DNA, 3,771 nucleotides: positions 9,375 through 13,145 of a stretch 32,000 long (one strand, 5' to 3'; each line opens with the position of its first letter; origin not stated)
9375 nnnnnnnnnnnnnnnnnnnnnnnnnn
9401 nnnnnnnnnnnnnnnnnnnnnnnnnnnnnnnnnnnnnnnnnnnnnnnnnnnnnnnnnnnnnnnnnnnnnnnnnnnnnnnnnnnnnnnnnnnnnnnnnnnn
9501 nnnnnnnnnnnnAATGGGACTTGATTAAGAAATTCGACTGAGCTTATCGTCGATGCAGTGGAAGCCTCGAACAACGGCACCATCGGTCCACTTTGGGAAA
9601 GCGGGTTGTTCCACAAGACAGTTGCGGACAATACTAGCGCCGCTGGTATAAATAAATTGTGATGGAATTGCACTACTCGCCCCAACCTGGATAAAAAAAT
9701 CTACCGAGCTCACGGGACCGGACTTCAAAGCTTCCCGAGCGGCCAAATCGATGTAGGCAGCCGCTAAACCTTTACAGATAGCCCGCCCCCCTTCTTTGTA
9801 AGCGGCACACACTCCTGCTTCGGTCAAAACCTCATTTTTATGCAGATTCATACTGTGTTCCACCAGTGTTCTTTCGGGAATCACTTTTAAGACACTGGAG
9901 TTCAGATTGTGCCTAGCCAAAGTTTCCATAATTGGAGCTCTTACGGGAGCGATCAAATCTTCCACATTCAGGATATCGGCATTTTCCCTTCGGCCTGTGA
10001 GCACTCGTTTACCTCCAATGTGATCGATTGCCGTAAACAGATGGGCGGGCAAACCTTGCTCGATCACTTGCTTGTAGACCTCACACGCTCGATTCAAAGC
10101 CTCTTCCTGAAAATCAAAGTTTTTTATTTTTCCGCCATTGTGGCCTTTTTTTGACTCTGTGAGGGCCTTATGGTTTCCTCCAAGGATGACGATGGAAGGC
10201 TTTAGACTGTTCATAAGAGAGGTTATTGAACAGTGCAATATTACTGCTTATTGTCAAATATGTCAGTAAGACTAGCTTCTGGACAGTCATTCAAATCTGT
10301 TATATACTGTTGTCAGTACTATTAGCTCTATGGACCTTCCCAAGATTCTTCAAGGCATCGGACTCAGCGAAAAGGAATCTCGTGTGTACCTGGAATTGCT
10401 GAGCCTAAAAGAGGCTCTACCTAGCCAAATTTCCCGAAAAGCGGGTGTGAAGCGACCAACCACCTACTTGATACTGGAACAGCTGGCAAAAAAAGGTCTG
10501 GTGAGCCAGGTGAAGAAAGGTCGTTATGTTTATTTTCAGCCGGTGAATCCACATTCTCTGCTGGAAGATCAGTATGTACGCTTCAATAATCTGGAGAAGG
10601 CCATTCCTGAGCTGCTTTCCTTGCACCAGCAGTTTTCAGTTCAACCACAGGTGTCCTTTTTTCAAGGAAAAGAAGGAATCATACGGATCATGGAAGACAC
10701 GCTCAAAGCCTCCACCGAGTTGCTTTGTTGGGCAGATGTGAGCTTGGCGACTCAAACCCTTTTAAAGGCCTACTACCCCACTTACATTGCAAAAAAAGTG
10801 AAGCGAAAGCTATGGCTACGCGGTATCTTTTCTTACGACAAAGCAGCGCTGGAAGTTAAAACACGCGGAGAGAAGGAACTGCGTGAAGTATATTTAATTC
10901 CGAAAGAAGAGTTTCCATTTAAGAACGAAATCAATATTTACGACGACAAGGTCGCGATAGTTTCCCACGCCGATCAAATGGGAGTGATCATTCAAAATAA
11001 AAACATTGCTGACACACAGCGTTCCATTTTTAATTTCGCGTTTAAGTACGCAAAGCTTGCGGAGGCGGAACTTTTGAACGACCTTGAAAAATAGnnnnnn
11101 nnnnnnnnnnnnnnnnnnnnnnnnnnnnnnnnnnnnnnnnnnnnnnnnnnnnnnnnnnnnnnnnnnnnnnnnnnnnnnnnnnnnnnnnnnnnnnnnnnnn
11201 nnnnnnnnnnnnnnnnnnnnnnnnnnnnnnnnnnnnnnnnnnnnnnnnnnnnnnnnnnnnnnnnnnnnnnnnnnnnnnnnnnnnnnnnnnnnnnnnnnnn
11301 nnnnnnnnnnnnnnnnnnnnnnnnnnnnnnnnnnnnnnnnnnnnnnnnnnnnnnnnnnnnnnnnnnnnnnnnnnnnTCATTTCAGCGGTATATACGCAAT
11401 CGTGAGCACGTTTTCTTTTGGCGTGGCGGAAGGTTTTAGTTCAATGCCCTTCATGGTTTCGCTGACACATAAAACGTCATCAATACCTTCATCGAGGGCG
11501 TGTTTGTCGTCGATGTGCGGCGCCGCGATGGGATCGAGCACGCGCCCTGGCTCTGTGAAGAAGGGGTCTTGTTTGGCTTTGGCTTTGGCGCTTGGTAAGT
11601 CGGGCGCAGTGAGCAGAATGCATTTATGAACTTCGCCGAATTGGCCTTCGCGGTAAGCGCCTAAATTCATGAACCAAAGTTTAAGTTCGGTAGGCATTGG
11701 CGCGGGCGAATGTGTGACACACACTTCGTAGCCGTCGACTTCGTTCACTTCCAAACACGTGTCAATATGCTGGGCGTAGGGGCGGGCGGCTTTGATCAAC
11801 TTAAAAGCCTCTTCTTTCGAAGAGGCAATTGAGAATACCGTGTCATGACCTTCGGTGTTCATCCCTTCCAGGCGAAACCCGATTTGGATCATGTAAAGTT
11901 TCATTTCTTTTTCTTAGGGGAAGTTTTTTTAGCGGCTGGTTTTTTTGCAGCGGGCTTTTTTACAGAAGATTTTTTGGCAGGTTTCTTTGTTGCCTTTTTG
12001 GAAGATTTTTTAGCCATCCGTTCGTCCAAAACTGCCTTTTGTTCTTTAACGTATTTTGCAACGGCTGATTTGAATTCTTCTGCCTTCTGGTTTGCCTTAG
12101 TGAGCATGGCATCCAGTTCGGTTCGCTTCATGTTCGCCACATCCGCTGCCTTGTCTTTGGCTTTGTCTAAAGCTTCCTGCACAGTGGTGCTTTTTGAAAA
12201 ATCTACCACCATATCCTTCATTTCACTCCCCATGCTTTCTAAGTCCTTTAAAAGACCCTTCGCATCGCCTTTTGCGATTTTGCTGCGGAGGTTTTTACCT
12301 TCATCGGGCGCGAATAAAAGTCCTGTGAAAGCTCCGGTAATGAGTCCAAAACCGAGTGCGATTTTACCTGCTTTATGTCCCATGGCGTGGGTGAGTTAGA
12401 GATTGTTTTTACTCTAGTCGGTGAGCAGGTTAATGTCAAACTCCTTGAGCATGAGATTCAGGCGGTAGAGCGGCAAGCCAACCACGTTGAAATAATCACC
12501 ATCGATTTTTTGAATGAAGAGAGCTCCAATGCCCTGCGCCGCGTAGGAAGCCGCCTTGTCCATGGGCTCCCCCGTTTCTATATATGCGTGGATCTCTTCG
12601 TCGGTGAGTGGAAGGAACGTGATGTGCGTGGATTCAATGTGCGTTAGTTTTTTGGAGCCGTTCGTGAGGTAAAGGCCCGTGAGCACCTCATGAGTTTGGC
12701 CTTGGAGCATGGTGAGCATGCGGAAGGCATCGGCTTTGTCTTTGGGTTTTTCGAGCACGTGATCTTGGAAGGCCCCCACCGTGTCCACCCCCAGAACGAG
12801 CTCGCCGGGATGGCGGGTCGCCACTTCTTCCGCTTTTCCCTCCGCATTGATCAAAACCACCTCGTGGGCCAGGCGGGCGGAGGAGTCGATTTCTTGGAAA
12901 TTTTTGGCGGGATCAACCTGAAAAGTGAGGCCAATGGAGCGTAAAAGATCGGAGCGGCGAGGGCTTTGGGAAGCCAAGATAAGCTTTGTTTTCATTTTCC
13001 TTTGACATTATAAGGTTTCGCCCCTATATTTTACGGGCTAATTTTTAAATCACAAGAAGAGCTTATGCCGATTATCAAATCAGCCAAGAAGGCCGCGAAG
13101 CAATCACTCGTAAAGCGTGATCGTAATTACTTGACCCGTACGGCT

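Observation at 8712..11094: AT-rich two-gene cassette of unknown function divergently paired with a TrmB-like regulator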

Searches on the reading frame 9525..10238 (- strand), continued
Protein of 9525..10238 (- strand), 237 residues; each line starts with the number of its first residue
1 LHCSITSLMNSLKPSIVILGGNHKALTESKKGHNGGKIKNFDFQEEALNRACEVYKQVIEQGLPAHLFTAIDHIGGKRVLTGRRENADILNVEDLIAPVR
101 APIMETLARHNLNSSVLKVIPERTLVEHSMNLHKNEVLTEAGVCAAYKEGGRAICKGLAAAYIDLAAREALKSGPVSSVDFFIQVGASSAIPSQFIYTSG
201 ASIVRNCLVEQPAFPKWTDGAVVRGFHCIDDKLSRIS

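Call 99: search_solved_structures(query=P0002, max_evalue=10)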
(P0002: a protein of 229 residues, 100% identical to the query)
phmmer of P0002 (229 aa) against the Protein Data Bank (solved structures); distinct sequences matched with E-value up to 10: 37.
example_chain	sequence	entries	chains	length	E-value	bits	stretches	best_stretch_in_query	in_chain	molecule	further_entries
1a2o_A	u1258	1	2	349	0.16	15.1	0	143-182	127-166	CHEB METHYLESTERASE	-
9vwt_A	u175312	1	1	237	0.19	14.8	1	120-151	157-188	Plasma kallikrein light chain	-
7n7x_AAA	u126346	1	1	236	0.19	14.8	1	120-151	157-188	Plasma kallikrein light chain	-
5f8t_A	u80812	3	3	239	0.19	14.8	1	120-151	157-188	Plasma kallikrein light chain | Plasma kallikrein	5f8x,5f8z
2anw_A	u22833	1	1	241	0.2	14.8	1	120-151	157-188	plasma kallikrein, light chain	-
6t7p_A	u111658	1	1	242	0.2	14.8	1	120-151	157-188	Plasma kallikrein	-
2any_A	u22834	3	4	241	0.2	14.8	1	120-151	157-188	plasma kallikrein, light chain | Plasma kallikrein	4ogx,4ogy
8a3q_A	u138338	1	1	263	0.22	14.6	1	120-151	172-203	Plasma kallikrein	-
5tjx_A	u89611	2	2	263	0.23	14.6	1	120-151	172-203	Plasma kallikrein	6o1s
12bn_B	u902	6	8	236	0.23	14.6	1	119-154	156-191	Coagulation factor XIa light chain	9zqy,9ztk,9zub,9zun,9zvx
6ts4_A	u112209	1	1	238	0.23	14.6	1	119-154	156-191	Coagulation factor XI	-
10lr_A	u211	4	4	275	0.24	14.5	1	120-151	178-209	Plasma kallikrein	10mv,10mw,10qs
6aod_C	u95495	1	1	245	0.24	14.5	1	119-154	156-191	Coagulation factor XI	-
10kz_A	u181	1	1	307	0.28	14.3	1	120-151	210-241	Plasma kallikrein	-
6i44_A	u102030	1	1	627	0.36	13.9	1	121-152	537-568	Plasma kallikrein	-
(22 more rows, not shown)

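Call 100: search_solved_structures(query=P0005, max_evalue=10)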
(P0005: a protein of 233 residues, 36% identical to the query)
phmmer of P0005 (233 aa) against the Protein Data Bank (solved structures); distinct sequences matched with E-value up to 10: 1.
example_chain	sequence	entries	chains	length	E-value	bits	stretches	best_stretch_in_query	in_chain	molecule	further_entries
6drh_B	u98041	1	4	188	0.22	14.4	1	19-153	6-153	PAAR repeat-containing protein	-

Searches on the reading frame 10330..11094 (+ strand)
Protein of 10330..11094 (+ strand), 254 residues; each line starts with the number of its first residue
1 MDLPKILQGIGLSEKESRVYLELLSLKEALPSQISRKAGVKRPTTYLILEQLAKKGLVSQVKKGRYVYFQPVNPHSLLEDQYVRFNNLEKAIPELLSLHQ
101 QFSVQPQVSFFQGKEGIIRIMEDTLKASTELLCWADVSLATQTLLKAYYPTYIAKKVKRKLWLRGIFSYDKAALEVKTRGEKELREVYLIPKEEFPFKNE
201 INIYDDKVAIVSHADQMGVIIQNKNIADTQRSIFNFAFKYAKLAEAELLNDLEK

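Call 3: search_protein_families(library=pfam, proteins=[window:10330-11094:+], max_evalue=1)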
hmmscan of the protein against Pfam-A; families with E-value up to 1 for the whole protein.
window:10330-11094:+ (254 aa): 13 families
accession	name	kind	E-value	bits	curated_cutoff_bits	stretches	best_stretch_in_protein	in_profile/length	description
PF01978.25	TrmB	-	1.7e-16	60.2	25.6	1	7-74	1-67/68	Sugar-specific transcriptional regulator TrmB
PF03965.22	Penicillinase_R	-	0.0012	19.6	22.6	1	32-73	25-66/115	Penicillinase repressor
PF09339.16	HTH_IclR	-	0.002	18.3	22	1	32-61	22-51/52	IclR helix-turn-helix domain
PF01047.28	MarR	-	0.036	14.4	24.6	1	31-59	20-48/59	MarR family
PF13730.12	HTH_36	-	0.046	14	25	1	11-58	2-55/55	Helix-turn-helix domain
PF03297.21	Ribosomal_S25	-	0.055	14.1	28.8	1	18-65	46-93/101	S25 ribosomal protein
PF25213.1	HVO_A0261_N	-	0.061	13.6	35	1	21-66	17-61/86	HVO_A0261 N-terminal domain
PF01325.25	Fe_dep_repress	-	0.098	13.3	26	1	25-63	19-57/60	Iron dependent repressor, N-terminal DNA binding domain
PF13338.12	AbiEi_4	-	0.1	13.2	25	1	32-67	17-47/49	Transcriptional regulator, AbiEi antitoxin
PF12802.13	MarR_2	-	0.11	13.1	27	1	23-60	14-52/61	MarR family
PF13545.12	HTH_Crp_2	-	0.12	12.8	27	1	33-64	27-57/70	Crp-like helix-turn-helix domain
PF12840.13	HTH_20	-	0.13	12.7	27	1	18-60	8-50/51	Helix-turn-helix domain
PF24033.1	DUF7342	-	0.13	12.6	31.6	1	32-68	21-57/150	Family of unknown function (DUF7342)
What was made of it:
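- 10330..11094 (+): TrmB-family regulator of 254 aa: an N-terminal winged HTH plus a very conserved C-terminal domain with no Pfam model. PF01978 at 60.2 bits (call 3).
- On TrmB family transcriptional regulator (10330-11094): PF01978 at E=1.7e-16 and 60.2 bits, against a cutoff of 25.6 (call 3).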

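Call 4: search_protein_families(library=ncbifam, proteins=[window:10330-11094:+], max_evalue=1)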
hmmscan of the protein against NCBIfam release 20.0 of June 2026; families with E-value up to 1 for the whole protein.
window:10330-11094:+ (254 aa): 10 families
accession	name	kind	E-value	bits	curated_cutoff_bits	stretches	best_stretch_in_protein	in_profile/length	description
NF047390.1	TransRegTrmBL1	equivalog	1.4e-08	34.1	650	1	5-95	8-101/341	HTH-type sugar sensing transcriptional regulator TrmBL1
NF047392.1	TransRegTrmBHalo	equivalog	3.3e-06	26.4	500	1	3-133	9-137/349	HTH-type sugar sensing transcriptional regulator TrmB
TIGR01884.1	cas_HTH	subfamily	7.9e-05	22.1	60.2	1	11-68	139-197/202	CRISPR-associated CARF protein Csa3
NF041141.1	tran_reg_TrmBL2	equivalog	0.00017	21.2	530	1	12-81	16-84/264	HTH-type transcriptional regulator TrmBL2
NF053606.1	Sta1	subfamily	0.00043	20.3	80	1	11-68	17-79/100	Sta1 family transcriptional regulator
NF033788.1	HTH_metalloreg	subfamily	0.00044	20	55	1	20-75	16-72/77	metalloregulator ArsR/SmtB family transcription factor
NF053756.1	MreA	equivalog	0.00083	19.1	100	1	5-73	8-76/110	MreA family transcriptional regulator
NF040939.2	trans_reg_lrs14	equivalog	0.0035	17.4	90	1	11-63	18-71/103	Lrs14 family HTH-type transcriptional regulator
NF033789.1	repress_SdpR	subfamily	0.013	15.4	100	1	12-70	5-63/79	autorepressor SdpR family transcription factor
TIGR02337.1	HpaR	equivalog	0.045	13.6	121.2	0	6-63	20-77/130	homoprotocatechuate degradation operon regulator HpaR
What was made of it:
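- On TrmB family transcriptional regulator (10330-11094): The NCBIfam equivalogs score 21-34 bits against cutoffs of 500-650 (call 4).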

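Call 9: search_protein_families(library=padloc, proteins=[window:10330-11094:+], max_evalue=1)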
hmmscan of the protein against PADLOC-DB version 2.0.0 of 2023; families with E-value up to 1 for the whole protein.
window:10330-11094:+ (254 aa): 14 families
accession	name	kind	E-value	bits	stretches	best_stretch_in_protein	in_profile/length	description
PDLC01858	CARF3--CARF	-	1.1e-07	29.9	1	7-69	138-198/204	-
PDLC01434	CasR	-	1.7e-07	29.3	1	8-69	124-182/191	"CAS-I,CAS-II,CAS-III,CAS-IV,CAS-V,CAS-VI; associated_signaling"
PDLC01268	CasR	-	8.3e-06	23.9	1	3-67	115-175/179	"CAS-I,CAS-II,CAS-III,CAS-IV,CAS-V,CAS-VI; associated_signaling"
PDLC01044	Csa3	-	0.00055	17.9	1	9-67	131-185/194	Type I-A associated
PDLC01875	CARF3--CARF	-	0.0012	16.7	1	17-68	148-200/219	-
PDLC01720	Csa3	-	0.0016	17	1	11-93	21-100/118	Csa3_1_CAS-I-II-III-IV-V-VI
PDLC01438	Csa3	-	0.0018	16.4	1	13-91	146-209/305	"CAS-I,CAS-II,CAS-III,CAS-IV,CAS-V,CAS-VI; associated_signaling"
PDLC01879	CARF3--CARF_TM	-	0.0066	14.1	1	4-67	146-207/222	-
PDLC01850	CARF3--CARF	-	0.011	13.7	1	12-69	143-200/209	-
PDLC02267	AbiEi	-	0.011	13.1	1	33-75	25-67/252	AbiEi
PDLC01849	CARF3--CARF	-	0.013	13.2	1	2-60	128-183/197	-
PDLC03963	SoFic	-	0.019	12.4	1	31-71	310-353/361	-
PDLC01857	CARF3--CARF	-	0.021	12.5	1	30-68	145-183/201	-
PDLC01863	CARF3--CARF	-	0.025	12.3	1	12-63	117-167/182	-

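Call 10: search_protein_families(library=phrogs, proteins=[window:10330-11094:+], max_evalue=1)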
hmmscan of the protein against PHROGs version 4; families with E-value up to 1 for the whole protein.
window:10330-11094:+ (254 aa): 6 families
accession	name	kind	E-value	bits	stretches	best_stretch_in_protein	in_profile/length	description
phrog_2440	-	transcription regulation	0.0012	19.7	1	21-69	34-86/126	transcriptional regulator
phrog_186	-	DNA, RNA and nucleotide metabolism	0.02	15.5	1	10-76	38-103/308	DnaD-like helicase loader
phrog_331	-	unknown function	0.072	13.7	1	22-67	51-98/111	-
phrog_1077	-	transcription regulation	0.1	14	1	33-71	32-70/126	transcriptional regulator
phrog_11406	-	unknown function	0.11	13.5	0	144-159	35-50/61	-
phrog_13084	-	unknown function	0.23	12.3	1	39-64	57-82/169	-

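Call 75: search_solved_structures(query=window:10330-11094:+, max_evalue=0.1)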
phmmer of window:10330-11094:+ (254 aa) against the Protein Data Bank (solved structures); distinct sequences matched with E-value up to 0.1: 3.
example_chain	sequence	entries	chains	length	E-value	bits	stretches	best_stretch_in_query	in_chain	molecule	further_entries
5bqt_A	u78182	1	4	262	0.00031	23.6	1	11-80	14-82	Putative HTH-type transcriptional regulator TrmBL2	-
5bpd_A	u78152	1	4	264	0.00031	23.6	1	11-80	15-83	TrmBL2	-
5box_A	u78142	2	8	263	0.00031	23.5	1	11-80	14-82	Putative HTH-type transcriptional regulator TrmBL2 | TrmBL2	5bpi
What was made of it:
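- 10330..11094 (+): TrmBL2 structures match the HTH only, at E=3e-4 (call 75).
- On TrmB family transcriptional regulator (10330-11094): No Pfam or PDB match lies beyond residue ~133 (calls 3, 4, 75).
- Closest known: TrmB family regulators, especially the short TrmBL2 type. Same: The length, 254 aa, is close to TrmBL2's roughly 262 aa (call 75).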

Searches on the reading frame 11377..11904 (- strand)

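Call 3: search_protein_families(library=pfam, proteins=[window:11377-11904:-], max_evalue=1)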
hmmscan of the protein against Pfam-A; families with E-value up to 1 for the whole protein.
window:11377-11904:- (175 aa): 3 families
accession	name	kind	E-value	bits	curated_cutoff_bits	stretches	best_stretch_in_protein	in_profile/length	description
PF07566.17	DUF1543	-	1.4e-08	34.8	22.9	1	16-63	2-52/52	Domain of Unknown Function (DUF1543)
PF07417.17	Crl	-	0.18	12.1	27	1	29-85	8-64/128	Sigma factor-binding transcriptional regulator Crl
PF08209.17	Sgf11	-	0.3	11.1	26.4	1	37-52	14-28/33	Sgf11 (transcriptional regulation protein)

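Call 4: search_protein_families(library=ncbifam, proteins=[window:11377-11904:-], max_evalue=1)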
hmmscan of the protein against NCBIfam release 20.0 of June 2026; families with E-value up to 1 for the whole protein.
window:11377-11904:- (175 aa): 0 families

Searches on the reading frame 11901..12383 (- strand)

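Call 3: search_protein_families(library=pfam, proteins=[window:11901-12383:-], max_evalue=1)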
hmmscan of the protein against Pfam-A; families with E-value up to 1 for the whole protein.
window:11901-12383:- (160 aa): 4 families
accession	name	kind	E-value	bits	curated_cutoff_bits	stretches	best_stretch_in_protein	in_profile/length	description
PF12732.12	YtxH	-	1.7e-09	38.4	37.5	1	9-78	3-69/71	YtxH-like protein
PF08659.16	KR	-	0.11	12.9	22.6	1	33-82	33-82/180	KR domain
PF07382.16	HC2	-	0.14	12.7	40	1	73-159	54-145/194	Histone H1-like nucleoprotein HC2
PF24566.1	HEAT_Ints3_C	-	0.56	9.7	27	1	33-90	332-389/393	Ints3-like, C-terminal HEAT repeats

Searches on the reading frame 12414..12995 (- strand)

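Call 63: search_protein_families(library=pfam, proteins=[window:12414-12995:-], max_evalue=0.001)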
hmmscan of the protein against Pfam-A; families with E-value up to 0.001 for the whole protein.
window:12414-12995:- (193 aa): 1 family
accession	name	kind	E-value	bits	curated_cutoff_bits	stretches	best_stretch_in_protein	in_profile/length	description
PF02545.19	Maf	-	6.4e-58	196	27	1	4-186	1-187/187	Maf-like protein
